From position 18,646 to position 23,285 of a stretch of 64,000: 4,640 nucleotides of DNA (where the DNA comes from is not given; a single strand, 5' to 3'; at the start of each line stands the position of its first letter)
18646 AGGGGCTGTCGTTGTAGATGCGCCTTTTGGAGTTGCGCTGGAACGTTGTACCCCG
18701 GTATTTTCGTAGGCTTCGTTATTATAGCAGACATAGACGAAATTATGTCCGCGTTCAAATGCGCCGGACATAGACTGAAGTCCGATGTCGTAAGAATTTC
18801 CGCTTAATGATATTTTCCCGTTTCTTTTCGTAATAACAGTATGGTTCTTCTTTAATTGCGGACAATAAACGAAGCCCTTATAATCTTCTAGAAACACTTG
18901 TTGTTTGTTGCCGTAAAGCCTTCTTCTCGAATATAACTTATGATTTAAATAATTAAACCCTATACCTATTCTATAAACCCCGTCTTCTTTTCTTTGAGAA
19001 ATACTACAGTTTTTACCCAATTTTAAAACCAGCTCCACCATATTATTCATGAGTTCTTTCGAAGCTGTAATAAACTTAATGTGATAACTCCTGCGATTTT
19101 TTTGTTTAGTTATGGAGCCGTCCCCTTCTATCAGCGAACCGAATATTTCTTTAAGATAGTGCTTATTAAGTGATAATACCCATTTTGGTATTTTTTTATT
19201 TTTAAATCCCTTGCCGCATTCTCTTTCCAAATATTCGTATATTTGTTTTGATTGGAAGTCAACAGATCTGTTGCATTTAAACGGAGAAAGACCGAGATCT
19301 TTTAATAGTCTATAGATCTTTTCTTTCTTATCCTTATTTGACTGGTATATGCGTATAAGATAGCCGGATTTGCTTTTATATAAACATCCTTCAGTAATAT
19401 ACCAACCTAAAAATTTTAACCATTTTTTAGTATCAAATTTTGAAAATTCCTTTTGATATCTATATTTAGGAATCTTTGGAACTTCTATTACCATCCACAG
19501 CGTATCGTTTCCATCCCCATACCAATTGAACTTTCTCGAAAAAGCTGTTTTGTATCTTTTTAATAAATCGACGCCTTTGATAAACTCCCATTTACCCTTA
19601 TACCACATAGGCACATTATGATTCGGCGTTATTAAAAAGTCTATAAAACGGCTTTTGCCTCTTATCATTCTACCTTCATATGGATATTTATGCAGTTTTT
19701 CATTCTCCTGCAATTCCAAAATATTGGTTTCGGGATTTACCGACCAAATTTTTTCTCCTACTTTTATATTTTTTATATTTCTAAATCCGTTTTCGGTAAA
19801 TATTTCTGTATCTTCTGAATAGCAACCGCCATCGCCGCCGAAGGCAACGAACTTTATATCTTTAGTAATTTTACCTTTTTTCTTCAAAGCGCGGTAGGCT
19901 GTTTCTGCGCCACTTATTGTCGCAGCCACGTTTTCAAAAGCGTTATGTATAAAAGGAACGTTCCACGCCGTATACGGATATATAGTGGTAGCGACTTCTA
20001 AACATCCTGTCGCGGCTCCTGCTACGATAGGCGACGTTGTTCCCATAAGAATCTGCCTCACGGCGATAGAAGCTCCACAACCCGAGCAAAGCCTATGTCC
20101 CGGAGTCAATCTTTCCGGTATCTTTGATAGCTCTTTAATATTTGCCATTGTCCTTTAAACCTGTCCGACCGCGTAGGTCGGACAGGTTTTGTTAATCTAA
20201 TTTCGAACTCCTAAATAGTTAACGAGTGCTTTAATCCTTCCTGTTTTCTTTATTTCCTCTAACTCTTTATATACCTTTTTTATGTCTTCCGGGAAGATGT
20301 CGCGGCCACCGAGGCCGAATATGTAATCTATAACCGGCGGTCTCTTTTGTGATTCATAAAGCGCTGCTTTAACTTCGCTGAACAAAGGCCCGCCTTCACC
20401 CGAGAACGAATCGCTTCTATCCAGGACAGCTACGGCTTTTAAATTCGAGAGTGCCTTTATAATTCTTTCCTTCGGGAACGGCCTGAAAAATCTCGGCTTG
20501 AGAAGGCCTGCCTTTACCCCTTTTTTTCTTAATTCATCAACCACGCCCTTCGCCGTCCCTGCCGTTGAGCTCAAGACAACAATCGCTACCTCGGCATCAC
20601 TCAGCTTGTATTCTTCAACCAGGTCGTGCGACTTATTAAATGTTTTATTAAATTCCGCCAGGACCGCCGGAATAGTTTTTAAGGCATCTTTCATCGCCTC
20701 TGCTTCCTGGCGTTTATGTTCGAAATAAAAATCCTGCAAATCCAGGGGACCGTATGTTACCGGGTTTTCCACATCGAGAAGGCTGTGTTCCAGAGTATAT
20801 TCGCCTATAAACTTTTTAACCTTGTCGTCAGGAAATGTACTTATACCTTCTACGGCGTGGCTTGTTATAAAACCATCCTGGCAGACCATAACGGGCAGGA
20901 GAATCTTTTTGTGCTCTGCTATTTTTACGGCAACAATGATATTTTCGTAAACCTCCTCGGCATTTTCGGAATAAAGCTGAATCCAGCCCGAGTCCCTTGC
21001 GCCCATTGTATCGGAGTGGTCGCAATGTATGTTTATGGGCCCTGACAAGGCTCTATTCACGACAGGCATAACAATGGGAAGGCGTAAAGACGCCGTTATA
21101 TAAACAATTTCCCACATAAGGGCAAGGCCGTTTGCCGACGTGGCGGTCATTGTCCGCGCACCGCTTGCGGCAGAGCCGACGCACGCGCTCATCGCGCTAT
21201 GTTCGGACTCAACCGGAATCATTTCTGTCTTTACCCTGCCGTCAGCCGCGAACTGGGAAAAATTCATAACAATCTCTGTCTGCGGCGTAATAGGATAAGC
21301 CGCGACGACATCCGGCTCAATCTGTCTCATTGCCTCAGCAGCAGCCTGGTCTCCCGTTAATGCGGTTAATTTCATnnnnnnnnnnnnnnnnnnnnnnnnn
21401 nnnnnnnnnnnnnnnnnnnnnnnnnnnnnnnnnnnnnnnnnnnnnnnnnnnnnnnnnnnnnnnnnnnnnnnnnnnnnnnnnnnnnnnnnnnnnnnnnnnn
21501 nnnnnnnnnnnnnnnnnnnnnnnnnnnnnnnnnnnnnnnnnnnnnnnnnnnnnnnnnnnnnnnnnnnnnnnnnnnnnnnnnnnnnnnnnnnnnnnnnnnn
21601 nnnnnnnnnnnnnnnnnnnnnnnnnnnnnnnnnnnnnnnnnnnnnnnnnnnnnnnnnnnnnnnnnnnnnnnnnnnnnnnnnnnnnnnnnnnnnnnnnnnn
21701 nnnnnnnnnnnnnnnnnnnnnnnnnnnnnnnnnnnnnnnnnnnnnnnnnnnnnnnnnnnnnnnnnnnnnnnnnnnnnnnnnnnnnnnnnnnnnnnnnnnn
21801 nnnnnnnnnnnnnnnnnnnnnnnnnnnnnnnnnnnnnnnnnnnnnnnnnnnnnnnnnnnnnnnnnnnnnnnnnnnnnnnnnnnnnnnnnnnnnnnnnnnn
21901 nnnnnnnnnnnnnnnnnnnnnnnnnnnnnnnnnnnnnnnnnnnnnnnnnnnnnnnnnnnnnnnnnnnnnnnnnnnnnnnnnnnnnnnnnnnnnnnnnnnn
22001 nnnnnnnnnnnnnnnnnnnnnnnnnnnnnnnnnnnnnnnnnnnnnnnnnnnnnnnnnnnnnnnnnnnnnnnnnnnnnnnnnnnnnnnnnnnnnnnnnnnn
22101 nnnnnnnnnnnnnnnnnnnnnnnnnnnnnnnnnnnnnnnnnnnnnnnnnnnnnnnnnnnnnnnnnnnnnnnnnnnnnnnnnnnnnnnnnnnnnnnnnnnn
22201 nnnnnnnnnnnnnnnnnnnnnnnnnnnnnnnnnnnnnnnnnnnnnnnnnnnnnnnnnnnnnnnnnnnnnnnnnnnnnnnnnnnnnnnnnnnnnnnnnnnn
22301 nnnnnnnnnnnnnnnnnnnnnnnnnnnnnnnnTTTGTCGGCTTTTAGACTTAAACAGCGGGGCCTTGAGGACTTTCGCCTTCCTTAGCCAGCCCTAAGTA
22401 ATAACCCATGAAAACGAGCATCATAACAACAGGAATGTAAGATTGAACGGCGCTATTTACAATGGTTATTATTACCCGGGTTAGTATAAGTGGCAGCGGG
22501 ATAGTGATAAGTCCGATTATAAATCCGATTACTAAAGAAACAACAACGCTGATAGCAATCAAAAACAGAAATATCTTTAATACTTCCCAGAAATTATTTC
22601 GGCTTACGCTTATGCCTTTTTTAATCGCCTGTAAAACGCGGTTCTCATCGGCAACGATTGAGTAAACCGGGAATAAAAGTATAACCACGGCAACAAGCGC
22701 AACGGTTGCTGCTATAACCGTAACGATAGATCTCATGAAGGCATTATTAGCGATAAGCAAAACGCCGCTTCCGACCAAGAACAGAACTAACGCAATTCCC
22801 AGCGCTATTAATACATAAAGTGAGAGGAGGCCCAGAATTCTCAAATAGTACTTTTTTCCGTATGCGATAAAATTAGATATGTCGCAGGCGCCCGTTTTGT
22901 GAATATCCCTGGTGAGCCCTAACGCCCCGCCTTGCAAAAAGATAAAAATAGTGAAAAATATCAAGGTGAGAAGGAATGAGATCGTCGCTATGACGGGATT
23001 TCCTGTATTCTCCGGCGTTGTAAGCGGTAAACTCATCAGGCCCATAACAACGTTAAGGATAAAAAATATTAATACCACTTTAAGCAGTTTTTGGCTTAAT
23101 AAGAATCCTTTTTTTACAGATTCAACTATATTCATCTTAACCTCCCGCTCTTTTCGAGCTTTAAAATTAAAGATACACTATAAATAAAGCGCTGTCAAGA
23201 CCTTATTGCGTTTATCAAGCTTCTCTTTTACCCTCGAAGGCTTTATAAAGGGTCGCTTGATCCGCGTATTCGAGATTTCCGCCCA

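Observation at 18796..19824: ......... intein inserted at the TPP-binding GDGG motif of pyruvate:ferredoxin oxidoreductase beta subunit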

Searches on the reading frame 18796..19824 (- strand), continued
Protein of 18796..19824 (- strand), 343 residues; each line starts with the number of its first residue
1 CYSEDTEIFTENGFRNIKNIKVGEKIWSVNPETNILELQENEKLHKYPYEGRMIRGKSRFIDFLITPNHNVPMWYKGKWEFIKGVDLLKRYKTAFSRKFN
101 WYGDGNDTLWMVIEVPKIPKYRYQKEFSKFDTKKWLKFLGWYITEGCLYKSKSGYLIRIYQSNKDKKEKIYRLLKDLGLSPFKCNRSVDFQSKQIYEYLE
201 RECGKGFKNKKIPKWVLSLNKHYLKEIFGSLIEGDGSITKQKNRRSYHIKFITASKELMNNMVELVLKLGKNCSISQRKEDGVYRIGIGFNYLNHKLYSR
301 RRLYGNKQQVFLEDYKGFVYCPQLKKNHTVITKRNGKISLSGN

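Call 66: find_related_loci(query=A1, collection=viral_contigs, flank=2500)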
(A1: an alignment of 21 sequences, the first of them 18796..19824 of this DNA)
Query A1 (343 aa) in viral_contigs; peptide patterns used: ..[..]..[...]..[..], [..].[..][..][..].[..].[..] (x = any residue, [..] = any of these).
41 stretches matched a pattern; 16 encode a relative of the query (tblastn E <= 1e-3); 16 distinct loci.
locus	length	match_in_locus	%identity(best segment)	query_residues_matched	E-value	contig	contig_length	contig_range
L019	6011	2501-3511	29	1-343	2e-31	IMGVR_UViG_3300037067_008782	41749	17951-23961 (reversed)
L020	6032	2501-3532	29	1-343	4e-28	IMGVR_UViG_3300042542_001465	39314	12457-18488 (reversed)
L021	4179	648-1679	29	1-343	3e-28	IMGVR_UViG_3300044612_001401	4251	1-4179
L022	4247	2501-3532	29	1-343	4e-28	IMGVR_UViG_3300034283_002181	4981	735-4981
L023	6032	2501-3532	29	1-343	3e-27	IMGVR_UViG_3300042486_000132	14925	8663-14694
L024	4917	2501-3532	29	1-343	3e-27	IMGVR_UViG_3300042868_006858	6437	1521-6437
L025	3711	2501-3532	28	1-343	8e-26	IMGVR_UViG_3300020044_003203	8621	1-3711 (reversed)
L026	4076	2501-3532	29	1-343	4e-25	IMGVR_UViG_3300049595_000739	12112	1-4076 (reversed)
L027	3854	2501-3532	28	1-343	2e-24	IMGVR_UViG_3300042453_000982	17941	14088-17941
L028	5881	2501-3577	25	1-343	5e-24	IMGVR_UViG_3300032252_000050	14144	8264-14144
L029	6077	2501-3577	25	1-343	5e-24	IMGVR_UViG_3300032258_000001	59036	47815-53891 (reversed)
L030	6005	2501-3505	26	1-343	3e-21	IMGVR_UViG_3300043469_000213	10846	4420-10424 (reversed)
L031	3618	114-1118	26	1-343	5e-21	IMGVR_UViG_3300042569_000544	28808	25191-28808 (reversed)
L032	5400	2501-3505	26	1-343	5e-21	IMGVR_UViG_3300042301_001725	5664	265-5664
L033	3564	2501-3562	28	1-337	8e-21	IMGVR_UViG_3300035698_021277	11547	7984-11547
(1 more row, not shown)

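Call 71: search_protein_representatives(alignment_id=A1)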
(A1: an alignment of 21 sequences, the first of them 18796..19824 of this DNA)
Query: 21 sequences, 339 profile positions. Proteins with E-value up to 0.001 (for the whole library): 17177; up to 1e-10: 9104; up to 1e-30: 3569. The best 150 are listed.
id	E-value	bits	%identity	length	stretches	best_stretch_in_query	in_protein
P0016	1.4e-156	537.4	-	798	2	1-339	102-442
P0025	4.8e-153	525.8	-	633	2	1-339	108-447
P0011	4.9e-153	525.7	-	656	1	1-339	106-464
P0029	9.0e-148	508.4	-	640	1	1-339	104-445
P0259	1.1e-131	455.5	-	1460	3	1-334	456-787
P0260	4.7e-130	450.2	-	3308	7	1-339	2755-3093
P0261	4.6e-129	446.9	-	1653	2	1-339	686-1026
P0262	8.3e-127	439.5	-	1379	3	1-339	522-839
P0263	6.3e-126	436.6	-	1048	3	1-339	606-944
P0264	3.0e-125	434.4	-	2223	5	1-339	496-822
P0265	8.4e-122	423.1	-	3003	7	1-339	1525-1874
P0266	6.9e-117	406.9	-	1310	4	1-339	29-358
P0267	2.6e-115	401.7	-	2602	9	1-339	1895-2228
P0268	7.4e-114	396.9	-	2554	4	1-339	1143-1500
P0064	1.7e-113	395.7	-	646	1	1-339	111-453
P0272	1.5e-103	363.0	-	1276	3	1-339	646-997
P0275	1.4e-100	353.2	-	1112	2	1-339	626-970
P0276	6.4e-100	351.1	-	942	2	1-339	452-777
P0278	5.2e-99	348.1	-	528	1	1-339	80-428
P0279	1.1e-98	347.0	-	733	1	1-339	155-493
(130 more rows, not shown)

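Call 73: search_protein_families(library=pfam, proteins=[P0259, P0262, P0263, P0266, P0272, P0275, P0278, P0279, P0276], max_evalue=0.00001)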
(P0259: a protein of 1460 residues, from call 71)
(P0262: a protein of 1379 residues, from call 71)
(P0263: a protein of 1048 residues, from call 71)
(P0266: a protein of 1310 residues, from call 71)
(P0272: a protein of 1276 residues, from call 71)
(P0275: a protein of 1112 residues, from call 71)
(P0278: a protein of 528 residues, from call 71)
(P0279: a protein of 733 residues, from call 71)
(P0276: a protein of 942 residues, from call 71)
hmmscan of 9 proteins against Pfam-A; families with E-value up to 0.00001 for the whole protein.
P0259 (1460 aa): 3 families
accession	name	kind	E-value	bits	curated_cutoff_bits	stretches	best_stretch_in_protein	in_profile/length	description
PF00534.26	Glycos_transf_1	-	2e-12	47.4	26.4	1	1307-1379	72-143/172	Glycosyl transferases group 1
PF13692.12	Glyco_trans_1_4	-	1.5e-09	38.7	27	1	1310-1378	60-126/142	Glycosyl transferases group 1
PF14528.11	LAGLIDADG_3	-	1.2e-07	32.3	22.5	0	1122-1187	7-78/82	LAGLIDADG-like domain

P0262 (1379 aa): 2 families
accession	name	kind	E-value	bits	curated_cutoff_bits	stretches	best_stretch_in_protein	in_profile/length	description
PF14528.11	LAGLIDADG_3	-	7.6e-10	39.4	22.5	0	331-375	9-56/82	LAGLIDADG-like domain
PF13403.11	Hint_2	-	1.2e-06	29.5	28.4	0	923-953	2-32/147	Hint domain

P0263 (1048 aa): 2 families
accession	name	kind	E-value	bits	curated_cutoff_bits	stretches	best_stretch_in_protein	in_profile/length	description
PF14528.11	LAGLIDADG_3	-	3.3e-17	62.9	22.5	1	343-403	9-71/82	LAGLIDADG-like domain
PF02086.21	MethyltransfD12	-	4.7e-11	43.3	22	1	470-603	45-187/253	D12 class N6 adenine-specific DNA methyltransferase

P0266 (1310 aa): 4 families
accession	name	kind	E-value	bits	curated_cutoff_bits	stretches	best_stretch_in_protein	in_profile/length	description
PF00534.26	Glycos_transf_1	-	9.3e-12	45.2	26.4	1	1148-1217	72-143/172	Glycosyl transferases group 1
PF13692.12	Glyco_trans_1_4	-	3.3e-11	44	27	1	1140-1217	56-127/142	Glycosyl transferases group 1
PF14890.11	Intein_splicing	-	1.4e-08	35.1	35.8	0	691-982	40-149/155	Intein splicing domain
PF14528.11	LAGLIDADG_3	-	9.3e-07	29.5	22.5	0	872-920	9-64/82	LAGLIDADG-like domain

P0272 (1276 aa): 1 family
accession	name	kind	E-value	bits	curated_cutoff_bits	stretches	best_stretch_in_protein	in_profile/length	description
PF06074.18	Portal_Mu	-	2.8e-40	139.1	23.9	2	998-1174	149-321/336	Portal protein of Mu bacteriophage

P0275 (1112 aa): 4 families
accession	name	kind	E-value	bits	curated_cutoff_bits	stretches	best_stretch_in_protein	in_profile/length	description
PF14528.11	LAGLIDADG_3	-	1.6e-16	60.7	22.5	1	423-485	7-65/82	LAGLIDADG-like domain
PF00534.26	Glycos_transf_1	-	2.3e-09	37.5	26.4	1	970-1011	101-142/172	Glycosyl transferases group 1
PF14890.11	Intein_splicing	-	7.4e-09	36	35.8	0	636-966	5-153/155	Intein splicing domain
PF13692.12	Glyco_trans_1_4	-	2.1e-07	31.7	27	1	971-1010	84-125/142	Glycosyl transferases group 1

P0278 (528 aa): 2 families
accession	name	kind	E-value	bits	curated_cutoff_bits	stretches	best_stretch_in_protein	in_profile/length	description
PF02423.21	OCD_Mu_crystall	-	2.4e-47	161.9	24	2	427-520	227-314/314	Ornithine cyclodeaminase/mu-crystallin family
PF14528.11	LAGLIDADG_3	-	1.2e-06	29.1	22.5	0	217-272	8-64/82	LAGLIDADG-like domain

P0279 (733 aa): 5 families
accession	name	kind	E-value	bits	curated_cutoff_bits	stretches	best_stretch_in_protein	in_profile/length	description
PF01645.23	Glu_synthase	-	5.5e-110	368.4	20.4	2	494-706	151-368/369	Conserved region in glutamate synthase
PF01070.24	FMN_dh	-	2.1e-13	50.5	24.9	1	536-650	208-310/350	FMN-dependent dehydrogenase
PF00478.31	IMPDH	-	5.4e-08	32.7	25.6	1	537-641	135-235/345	IMP dehydrogenase / GMP reductase domain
PF03060.21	NMO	-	1.3e-07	31.7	28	1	555-649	142-229/331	Nitronate monooxygenase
PF14528.11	LAGLIDADG_3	-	3.8e-06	27.5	22.5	0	293-338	7-55/82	LAGLIDADG-like domain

P0276 (942 aa): 2 families
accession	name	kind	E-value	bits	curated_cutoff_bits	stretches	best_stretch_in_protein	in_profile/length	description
PF14528.11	LAGLIDADG_3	-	4.1e-13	49.8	22.5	0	304-346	23-70/82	LAGLIDADG-like domain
PF19503.4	DUF6037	-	2.3e-06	28.2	28.8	0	238-316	77-148/200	Family of unknown function (DUF6037)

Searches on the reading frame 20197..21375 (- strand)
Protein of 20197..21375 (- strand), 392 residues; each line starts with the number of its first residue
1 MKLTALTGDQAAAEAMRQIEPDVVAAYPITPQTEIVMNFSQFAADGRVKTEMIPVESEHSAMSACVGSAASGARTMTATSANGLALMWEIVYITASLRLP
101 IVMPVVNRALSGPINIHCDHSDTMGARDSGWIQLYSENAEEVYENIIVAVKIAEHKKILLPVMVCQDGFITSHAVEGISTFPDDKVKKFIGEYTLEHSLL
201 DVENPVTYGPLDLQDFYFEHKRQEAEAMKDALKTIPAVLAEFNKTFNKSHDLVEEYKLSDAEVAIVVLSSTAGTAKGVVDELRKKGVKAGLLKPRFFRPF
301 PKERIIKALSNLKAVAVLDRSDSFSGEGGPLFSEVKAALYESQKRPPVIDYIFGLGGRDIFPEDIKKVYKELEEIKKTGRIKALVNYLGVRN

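Call 65: search_protein_families(library=pfam, proteins=[window:20197-21375:-], max_evalue=0.00001)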
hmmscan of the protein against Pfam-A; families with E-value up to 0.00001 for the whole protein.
window:20197-21375:- (392 aa): 2 families
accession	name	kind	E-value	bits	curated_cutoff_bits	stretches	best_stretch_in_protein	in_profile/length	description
PF01855.24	POR_N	-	6.7e-73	245.7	27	1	14-233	1-224/231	Pyruvate flavodoxin/ferredoxin oxidoreductase, thiamine diP-bdg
PF17147.9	PFOR_II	-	2.4e-32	111.8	27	1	261-365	1-102/102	Pyruvate:ferredoxin oxidoreductase core domain II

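Call 77: search_protein_families(library=ncbifam, proteins=[window:20197-21375:-], max_evalue=1e-20)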
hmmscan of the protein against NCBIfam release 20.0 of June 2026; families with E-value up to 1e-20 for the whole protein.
window:20197-21375:- (392 aa): 11 families
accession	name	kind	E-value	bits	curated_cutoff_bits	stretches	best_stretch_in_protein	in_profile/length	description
NF040682.1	PorA_Arch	equivalog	7.8e-157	522.1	550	1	2-391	2-386/387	pyruvate synthase subunit PorA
NF007201.0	PRK09622.1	equivalog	1.8e-136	455.3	590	1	7-384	14-390/405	2-oxoacid:ferredoxin oxidoreductase subunit alpha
NF006233.0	PRK08367.1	equivalog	5.8e-115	384.3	625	1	5-391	6-390/394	pyruvate ferredoxin oxidoreductase subunit alpha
NF006232.0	PRK08366.1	equivalog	6.6e-102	341.1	646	1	6-387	10-389/394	2-ketoisovalerate ferredoxin oxidoreductase subunit alpha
NF045764.1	PhenlGlyoxDHPadG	equivalog_domain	7.2e-98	327.7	700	1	7-376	6-383/398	NADH-dependent phenylglyoxylate dehydrogenase subunit alpha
NF045791.1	OxalOxredalpha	equivalog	6.5e-80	269.1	500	1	5-383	6-386/395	oxalate oxidoreductase subunit alpha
TIGR02176.1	pyruv_ox_red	equivalog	5.6e-60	203.3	911.35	1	5-376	3-382/1167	pyruvate:ferredoxin (flavodoxin) oxidoreductase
NF006412.0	PRK08659.1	equivalog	5.9e-35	121.2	411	1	4-187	6-190/378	2-oxoacid:acceptor oxidoreductase subunit alpha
NF005507.0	PRK07119.1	subfamily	9.8e-34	116.7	399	1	6-339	7-319/352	3-methyl-2-oxobutanoate dehydrogenase subunit VorB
TIGR03710.1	OAFO_sf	subfamily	6e-28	97.8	482.75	0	5-109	195-297/561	2-oxoacid:acceptor oxidoreductase subunit alpha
NF007206.0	PRK09627.1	equivalog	1.1e-25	90.4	579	0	7-183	7-183/375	2-oxoglutarate synthase subunit alpha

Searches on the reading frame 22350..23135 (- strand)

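Call 75: search_protein_families(library=pfam, proteins=[window:22350-23135:-], max_evalue=0.00001)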
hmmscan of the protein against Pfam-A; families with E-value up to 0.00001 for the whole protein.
window:22350-23135:- (261 aa): 1 family
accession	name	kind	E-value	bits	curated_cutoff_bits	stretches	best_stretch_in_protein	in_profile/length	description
PF25231.1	DUF7847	-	2.1e-09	37.5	28.7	1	24-246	20-246/252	Domain of unknown function (DUF7847)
